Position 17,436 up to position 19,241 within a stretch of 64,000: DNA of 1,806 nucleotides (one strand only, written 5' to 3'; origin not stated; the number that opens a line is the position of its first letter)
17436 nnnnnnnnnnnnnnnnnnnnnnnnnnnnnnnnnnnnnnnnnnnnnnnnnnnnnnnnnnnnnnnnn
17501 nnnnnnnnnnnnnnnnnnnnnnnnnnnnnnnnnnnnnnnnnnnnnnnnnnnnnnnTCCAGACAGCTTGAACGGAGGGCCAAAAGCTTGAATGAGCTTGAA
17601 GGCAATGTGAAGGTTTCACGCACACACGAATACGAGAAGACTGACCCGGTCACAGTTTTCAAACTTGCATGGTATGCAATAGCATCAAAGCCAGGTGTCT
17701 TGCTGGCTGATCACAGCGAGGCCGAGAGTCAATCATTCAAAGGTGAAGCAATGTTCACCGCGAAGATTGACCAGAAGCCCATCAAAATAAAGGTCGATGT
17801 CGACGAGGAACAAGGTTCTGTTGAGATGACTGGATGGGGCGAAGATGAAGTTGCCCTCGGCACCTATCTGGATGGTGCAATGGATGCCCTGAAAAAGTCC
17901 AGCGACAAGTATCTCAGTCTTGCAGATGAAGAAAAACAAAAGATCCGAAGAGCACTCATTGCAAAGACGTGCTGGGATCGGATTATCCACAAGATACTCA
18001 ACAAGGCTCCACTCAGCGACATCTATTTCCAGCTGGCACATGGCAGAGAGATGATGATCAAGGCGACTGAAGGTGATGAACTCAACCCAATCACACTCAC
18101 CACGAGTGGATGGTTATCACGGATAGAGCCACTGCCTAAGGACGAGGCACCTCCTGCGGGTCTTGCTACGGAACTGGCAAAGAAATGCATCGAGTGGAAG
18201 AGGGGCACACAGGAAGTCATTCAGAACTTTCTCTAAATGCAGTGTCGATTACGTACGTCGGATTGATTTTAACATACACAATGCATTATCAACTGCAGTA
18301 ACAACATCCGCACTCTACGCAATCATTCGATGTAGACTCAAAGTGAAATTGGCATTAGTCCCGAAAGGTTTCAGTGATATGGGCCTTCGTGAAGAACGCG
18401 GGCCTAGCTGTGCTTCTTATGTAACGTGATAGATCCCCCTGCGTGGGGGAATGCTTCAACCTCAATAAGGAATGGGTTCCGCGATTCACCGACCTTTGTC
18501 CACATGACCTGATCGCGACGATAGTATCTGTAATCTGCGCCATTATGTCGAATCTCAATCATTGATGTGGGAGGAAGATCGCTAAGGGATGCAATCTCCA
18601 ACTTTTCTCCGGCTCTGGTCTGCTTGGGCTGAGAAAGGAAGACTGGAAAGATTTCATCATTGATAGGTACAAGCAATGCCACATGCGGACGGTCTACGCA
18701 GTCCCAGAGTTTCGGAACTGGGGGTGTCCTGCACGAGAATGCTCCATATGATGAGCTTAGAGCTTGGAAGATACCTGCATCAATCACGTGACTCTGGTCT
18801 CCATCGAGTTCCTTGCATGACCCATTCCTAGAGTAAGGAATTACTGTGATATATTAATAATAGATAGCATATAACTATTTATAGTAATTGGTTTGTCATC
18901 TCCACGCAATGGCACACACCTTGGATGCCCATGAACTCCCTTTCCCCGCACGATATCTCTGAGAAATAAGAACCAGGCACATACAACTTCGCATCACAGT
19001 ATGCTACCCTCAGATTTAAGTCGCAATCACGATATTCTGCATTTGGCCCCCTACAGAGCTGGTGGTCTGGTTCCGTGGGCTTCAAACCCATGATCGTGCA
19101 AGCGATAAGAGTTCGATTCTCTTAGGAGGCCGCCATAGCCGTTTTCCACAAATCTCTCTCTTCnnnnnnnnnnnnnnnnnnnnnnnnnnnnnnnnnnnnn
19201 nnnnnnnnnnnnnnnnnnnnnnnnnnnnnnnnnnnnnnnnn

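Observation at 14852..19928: Compact selenocysteine locus of the archaeal/eukaryal type: aSelB overlapping SepSecS, two uncharacterised ORFs, tRNA-Sec, and a divergent PSTK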

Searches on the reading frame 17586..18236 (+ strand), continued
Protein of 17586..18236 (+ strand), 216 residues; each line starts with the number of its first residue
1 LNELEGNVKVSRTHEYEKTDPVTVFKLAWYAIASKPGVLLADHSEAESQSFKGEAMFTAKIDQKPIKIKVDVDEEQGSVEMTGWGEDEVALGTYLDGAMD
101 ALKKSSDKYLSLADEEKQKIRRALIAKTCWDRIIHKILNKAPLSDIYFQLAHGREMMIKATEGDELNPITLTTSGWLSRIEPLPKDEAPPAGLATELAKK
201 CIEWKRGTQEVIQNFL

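Call 52: find_encoding_contigs(protein=P0160, flank=8000, max_places=1)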
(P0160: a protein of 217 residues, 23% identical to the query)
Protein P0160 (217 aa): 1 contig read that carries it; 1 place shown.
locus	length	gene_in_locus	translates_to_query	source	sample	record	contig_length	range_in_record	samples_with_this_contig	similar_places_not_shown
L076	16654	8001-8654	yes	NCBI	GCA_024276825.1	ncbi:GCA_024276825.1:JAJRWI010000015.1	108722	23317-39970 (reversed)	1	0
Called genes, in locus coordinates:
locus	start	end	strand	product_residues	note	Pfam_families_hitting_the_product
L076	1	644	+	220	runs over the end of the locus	PF01865:PhoU_div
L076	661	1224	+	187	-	PF02778:tRNA_int_endo_N, PF01974:tRNA_int_endo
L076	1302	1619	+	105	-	-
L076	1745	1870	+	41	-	-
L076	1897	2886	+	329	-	PF00586:AIRS, PF02769:AIRS_C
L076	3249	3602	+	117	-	-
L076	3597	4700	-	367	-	PF12801:Fer4_5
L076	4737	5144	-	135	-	-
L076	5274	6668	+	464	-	PF00009:GTP_EFTU, PF03193:RsgA_GTPase (weak), PF03144:GTP_EFTU_D2, PF04950:RIBIOP_C, PF21440:aSelB_III (weak)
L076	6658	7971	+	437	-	PF05889:SepSecS, PF00155:Aminotran_1_2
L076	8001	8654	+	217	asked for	-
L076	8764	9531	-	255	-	PF08433:KTI12, PF13238:AAA_18 (weak), PF13671:AAA_33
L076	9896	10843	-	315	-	PF08271:Zn_Ribbon_TF, PF00134:Cyclin_N (faint), PF00382:TFIIB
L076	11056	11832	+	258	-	PF07298:NnrU, PF04191:PEMT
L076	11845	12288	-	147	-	PF27217:AF_0155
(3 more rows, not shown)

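Call 67: fold_search(model_id=the predicted structure, library=pdb)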
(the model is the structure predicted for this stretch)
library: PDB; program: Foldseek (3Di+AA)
matches with E <= 10: 1089; with E <= 0.001: 0
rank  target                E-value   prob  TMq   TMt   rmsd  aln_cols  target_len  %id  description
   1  4yom_A                1.0e-03  1.00  0.30  0.55   5.1       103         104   19  Structure of SAD kinase (released 2015-12-16)
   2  6e8a_A                5.0e-03  1.00  0.28  0.39   9.0       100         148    6  Crystal structure of DcrB from Salmonella enterica at 1.92 Angstroms resolution (released 2018-10-31)
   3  9qvp_A                1.9e-02  0.33  0.22  0.18  17.5       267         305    9  Crystal structure of the CtaG_H128A variant from Ruminiclostridium cellulolyticum (P2(1)2(1)2(1)-medium) (released 2025-10-01)
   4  6xrf_H                2.2e-02  0.98  0.26  0.37  15.2       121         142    9  EagT6 Tse6 NT complex (released 2020-12-30)
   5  6e8a_B                2.6e-02  0.99  0.28  0.39   9.1       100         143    6  Crystal structure of DcrB from Salmonella enterica at 1.92 Angstroms resolution (released 2018-10-31)
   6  9qvq_B                2.6e-02  0.47  0.26  0.20  17.2       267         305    8  Crystal structure of the CtaG_H128A variant from Ruminiclostridium cellulolyticum in complex with PHBA (P2(1)-medium) (released 2025-10-01)
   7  2xb3                  2.9e-02  0.99  0.28  0.37   9.6       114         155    9  The Structure of Cyanobacterial PsbP (released 2010-08-25)
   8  6xrf_A                3.3e-02  0.96  0.25  0.36  12.4       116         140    9  EagT6 Tse6 NT complex (released 2020-12-30)
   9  6y2r_B                3.3e-02  0.54  0.27  0.19  15.2       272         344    7  Escherichia coli R255A RnlA endoribonuclease (single alanine mutant of RnlA) (released 2021-05-12)
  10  9qvj_A                3.8e-02  0.28  0.22  0.17  17.7       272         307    8  Crystal structure of CtaG from Ruminiclostridium cellulolyticum (P2(1)-medium) (released 2025-10-01)
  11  8z9d_P                4.0e-02  0.85  0.24  0.27   9.3       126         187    8  cryo-EM structure of PSII-LHCII megacomplex from spinach (released 2024-11-13)
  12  3oh6_A                4.0e-02  0.35  0.24  0.20  15.5       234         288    8  AlkA Undamaged DNA Complex: Interrogation of a C:G base pair (released 2010-09-15)
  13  2lnj_MODEL_1_A        4.2e-02  0.96  0.27  0.33   8.7       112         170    8  Solution Structure of Cyanobacterial PsbP (CyanoP) from Synechocystis sp. PCC 6803 (released 2012-06-06)
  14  1v2b_A                4.2e-02  0.96  0.24  0.33   5.2        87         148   11  Crystal Structure of PsbP Protein in the Oxygen-Evolving Complex of Photosystem II from Higher Plants (released 2004-05-18)
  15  6e5d                  4.2e-02  0.94  0.25  0.29   8.2       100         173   18  Crystal structure of LpqN involved in cell envelope biogenesis of Mycobacterium tuberculosis (released 2019-07-24)
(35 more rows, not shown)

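Call 70: search_protein_families(library=phrogs, proteins=[window:17586-18236:+], max_evalue=0.01)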
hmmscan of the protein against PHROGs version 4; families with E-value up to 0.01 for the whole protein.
window:17586-18236:+ (216 aa): 0 families

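Call 71: find_encoding_contigs(protein=P0146, flank=7000, max_places=1)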
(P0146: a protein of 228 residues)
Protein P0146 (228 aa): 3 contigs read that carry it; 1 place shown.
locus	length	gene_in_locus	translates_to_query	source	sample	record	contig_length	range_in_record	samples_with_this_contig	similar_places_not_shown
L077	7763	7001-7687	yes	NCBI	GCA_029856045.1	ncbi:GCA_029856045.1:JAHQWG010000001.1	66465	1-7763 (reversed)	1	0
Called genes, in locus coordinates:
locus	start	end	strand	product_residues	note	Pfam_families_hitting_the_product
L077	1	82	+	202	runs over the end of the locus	-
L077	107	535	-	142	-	PF03259:Robl_LC7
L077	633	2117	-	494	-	PF00009:GTP_EFTU, PF03193:RsgA_GTPase (weak), PF03144:GTP_EFTU_D2, PF21440:aSelB_III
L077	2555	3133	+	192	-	-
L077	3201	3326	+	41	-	-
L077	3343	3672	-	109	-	-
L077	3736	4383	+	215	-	PF00293:NUDIX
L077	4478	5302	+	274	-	PF00378:ECH_1, PF16113:ECH_2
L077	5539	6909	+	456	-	PF05889:SepSecS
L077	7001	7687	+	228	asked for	-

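Call 72: find_encoding_contigs(protein=P0161, flank=7000, max_places=1)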
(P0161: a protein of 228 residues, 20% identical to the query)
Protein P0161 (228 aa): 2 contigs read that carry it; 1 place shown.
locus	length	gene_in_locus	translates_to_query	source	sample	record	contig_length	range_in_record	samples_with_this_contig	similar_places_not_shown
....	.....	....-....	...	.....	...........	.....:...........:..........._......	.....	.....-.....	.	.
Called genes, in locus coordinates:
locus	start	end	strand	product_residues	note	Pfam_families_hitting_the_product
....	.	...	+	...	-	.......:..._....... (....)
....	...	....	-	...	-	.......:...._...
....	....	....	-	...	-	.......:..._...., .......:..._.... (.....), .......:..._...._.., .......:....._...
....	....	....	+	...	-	-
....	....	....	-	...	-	-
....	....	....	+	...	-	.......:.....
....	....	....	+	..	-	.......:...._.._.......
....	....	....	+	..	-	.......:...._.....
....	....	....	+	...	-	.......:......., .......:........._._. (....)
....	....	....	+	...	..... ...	-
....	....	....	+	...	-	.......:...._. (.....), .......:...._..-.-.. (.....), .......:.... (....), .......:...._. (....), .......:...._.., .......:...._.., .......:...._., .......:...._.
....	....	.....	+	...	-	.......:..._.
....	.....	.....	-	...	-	-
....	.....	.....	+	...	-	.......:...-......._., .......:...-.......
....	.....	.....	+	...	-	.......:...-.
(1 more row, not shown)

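Call 73: find_encoding_contigs(protein=P0122, flank=7000, max_places=1)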
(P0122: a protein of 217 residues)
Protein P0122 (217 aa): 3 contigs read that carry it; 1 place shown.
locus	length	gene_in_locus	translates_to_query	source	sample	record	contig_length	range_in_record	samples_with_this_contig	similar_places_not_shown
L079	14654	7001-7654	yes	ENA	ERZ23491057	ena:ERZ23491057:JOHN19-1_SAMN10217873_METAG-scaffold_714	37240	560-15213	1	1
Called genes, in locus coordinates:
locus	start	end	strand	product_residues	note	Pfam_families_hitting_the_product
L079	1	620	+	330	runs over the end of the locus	PF00586:AIRS, PF02769:AIRS_C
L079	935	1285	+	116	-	PF00126:HTH_1 (weak)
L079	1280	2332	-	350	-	PF12801:Fer4_5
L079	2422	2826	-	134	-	-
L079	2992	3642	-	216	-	PF00578:AhpC-TSA, PF08534:Redoxin, PF10417:1-cysPrx_C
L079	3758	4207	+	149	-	PF01475:FUR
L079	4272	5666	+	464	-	PF00009:GTP_EFTU, PF03144:GTP_EFTU_D2, PF21440:aSelB_III, PF04950:RIBIOP_C (weak)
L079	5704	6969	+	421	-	PF05889:SepSecS, PF00155:Aminotran_1_2 (weak)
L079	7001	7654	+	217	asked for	-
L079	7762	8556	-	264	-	PF08433:KTI12, PF13238:AAA_18 (weak), PF13671:AAA_33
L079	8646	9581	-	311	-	PF08271:Zn_Ribbon_TF, PF00134:Cyclin_N (faint), PF00382:TFIIB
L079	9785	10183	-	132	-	-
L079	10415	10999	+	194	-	PF07298:NnrU, PF04140:ICMT (weak), PF04191:PEMT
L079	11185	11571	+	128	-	-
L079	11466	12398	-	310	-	PF24827:AstE_AspA_cat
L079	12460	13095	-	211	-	-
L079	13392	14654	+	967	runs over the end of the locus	PF00133:tRNA-synt_1, PF01406:tRNA-synt_1e (faint), PF09334:tRNA-synt_1g, PF13603:tRNA-synt_1_2 (faint), PF09334:tRNA-synt_1g (weak), PF08264:Anticodon_1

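Call 99: list_cluster_members(proteins=[P0037, P0001, P0172])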
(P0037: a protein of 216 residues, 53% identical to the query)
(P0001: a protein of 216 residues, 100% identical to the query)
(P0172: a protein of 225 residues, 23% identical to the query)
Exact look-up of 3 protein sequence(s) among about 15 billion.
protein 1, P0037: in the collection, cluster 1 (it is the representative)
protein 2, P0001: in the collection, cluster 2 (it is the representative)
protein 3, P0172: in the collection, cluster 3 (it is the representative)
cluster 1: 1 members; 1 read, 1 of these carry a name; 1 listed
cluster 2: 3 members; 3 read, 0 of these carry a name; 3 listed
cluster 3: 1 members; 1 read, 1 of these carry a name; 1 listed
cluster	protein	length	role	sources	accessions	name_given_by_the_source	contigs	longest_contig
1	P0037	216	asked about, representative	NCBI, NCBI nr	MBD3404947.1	MAG: hypothetical protein GF411_02285 [Candidatus Lokiarchaeota archaeon] | hypothetical protein [Candidatus Lokiarchaeota archaeon]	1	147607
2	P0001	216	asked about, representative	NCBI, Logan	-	-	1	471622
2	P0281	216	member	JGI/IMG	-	-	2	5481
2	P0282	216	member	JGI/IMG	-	-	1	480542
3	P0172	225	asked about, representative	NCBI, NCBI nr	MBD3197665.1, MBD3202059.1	MAG: hypothetical protein GF317_21610 | hypothetical protein [Candidatus Lokiarchaeota archaeon]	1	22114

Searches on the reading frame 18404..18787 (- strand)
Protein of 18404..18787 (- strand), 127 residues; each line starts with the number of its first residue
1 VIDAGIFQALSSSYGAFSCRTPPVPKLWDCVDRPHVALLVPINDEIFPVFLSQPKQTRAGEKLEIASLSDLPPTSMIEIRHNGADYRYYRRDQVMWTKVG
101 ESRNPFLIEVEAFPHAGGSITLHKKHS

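Call 4: search_protein_families(library=pfam, proteins=[window:18404-18787:-], max_evalue=0.01)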
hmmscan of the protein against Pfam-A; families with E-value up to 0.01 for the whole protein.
window:18404-18787:- (127 aa): 0 families

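Call 5: search_protein_families(library=ncbifam, proteins=[window:18404-18787:-], max_evalue=0.01)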
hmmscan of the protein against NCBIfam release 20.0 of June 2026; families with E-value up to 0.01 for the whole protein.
window:18404-18787:- (127 aa): 0 families

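Call 70: search_protein_families(library=phrogs, proteins=[window:18404-18787:-], max_evalue=0.01)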
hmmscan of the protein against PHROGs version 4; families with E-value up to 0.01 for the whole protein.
window:18404-18787:- (127 aa): 0 families

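Call 90: find_homologous_proteins(query=window:18404-18787:-, max_evalue=0.001)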
Query window:18404-18787:- (127 aa): 15 proteins with E <= 0.001 among 26 candidates.
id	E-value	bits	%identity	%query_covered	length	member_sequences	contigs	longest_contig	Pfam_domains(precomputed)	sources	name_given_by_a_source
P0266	2.0e-73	262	91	98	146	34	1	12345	-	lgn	-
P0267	1.5e-72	260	90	100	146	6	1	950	-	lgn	-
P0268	4.1e-71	255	86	100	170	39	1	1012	-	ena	-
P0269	5.5e-71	255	88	98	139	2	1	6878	-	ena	-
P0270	1.1e-70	254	90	98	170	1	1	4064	-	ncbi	-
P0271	7.2e-70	251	87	98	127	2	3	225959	-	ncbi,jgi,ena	ncbi:MAG: hypothetical protein RTU09_01355 [Candidatus Thorarchaeota archaeon]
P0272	2.8e-63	230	78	100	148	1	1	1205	-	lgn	-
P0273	1.3e-60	221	77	98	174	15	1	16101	-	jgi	-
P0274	9.1e-60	218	76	98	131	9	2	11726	-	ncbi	-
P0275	6.4e-59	216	74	98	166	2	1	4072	-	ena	-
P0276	7.3e-48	180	66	98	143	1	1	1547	-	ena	-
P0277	5.1e-36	142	53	97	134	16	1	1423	-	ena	-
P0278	1.4e-32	130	69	70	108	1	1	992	-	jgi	-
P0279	5.5e-30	122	52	86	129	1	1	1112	-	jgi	jgi:hypothetical protein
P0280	5.8e-30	122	52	96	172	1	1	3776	-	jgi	jgi:hypothetical protein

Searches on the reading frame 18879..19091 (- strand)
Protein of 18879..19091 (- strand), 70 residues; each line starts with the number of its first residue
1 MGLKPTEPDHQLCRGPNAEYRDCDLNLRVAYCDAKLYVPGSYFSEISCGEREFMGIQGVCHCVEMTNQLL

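Call 20: search_protein_families(library=ncbifam, proteins=[window:18879-19091:-], max_evalue=0.01)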
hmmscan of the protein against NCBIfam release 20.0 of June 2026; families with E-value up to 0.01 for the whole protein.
window:18879-19091:- (70 aa): 0 families

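Call 21: search_protein_families(library=pfam, proteins=[window:18879-19091:-], max_evalue=0.01)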
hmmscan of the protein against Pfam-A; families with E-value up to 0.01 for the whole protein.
window:18879-19091:- (70 aa): 0 families
